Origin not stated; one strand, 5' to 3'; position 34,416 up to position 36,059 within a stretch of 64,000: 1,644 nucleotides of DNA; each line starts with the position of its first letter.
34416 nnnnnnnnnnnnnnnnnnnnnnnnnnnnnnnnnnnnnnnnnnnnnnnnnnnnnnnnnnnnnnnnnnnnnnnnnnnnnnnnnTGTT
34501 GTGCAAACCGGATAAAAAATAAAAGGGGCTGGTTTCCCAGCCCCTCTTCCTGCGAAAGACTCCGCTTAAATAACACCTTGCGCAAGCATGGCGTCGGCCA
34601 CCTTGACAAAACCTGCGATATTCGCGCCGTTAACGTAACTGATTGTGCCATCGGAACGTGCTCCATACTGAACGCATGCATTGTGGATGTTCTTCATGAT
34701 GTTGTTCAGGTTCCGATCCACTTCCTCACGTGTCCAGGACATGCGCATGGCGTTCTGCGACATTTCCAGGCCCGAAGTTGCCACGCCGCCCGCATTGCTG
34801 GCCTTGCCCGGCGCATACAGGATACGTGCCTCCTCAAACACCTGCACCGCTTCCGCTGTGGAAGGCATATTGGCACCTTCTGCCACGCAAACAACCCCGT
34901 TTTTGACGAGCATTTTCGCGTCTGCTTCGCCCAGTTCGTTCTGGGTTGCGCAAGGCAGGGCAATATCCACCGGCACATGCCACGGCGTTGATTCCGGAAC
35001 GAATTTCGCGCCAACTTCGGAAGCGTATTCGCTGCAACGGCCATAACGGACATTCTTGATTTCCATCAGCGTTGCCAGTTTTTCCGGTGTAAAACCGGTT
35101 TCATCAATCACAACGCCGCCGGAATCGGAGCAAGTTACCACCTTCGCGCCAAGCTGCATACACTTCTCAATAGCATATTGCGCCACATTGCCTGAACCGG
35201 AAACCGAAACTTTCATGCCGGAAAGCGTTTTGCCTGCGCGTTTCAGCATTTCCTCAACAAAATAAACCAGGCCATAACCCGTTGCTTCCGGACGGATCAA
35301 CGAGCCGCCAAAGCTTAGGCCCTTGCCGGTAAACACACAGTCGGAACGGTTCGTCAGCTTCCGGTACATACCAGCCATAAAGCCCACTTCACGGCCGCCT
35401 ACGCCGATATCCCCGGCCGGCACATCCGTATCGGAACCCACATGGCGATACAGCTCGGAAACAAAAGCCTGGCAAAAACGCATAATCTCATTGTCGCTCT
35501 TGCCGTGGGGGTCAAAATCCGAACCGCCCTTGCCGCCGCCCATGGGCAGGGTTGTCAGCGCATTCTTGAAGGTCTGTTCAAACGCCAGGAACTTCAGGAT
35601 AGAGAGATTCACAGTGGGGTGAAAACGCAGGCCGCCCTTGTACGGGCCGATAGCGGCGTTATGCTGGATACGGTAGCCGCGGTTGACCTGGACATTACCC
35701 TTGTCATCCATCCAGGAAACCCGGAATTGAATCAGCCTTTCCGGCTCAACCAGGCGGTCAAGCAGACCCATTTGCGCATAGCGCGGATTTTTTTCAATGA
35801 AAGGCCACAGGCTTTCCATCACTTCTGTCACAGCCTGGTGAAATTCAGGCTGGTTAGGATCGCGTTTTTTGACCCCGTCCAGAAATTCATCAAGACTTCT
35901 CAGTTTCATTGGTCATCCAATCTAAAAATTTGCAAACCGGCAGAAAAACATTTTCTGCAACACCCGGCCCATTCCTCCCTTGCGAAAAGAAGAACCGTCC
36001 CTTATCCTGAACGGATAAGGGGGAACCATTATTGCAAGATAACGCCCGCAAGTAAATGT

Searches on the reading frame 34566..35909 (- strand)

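Call 58: search_protein_families(library=pfam, proteins=[window:34566-35909:-], max_evalue=0.00001)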
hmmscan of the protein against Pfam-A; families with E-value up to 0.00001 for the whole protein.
window:34566-35909:- (447 aa): 2 families
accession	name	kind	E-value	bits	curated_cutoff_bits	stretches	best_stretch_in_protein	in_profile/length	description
PF00208.27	ELFV_dehydrog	-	5.1e-92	308.4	23.4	1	201-445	1-241/241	Glutamate/Leucine/Phenylalanine/Valine dehydrogenase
PF02812.23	ELFV_dehydrog_N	-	1.5e-53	180.4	25.3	1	56-184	1-129/129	Glu/Leu/Phe/Val dehydrogenase, dimerisation domain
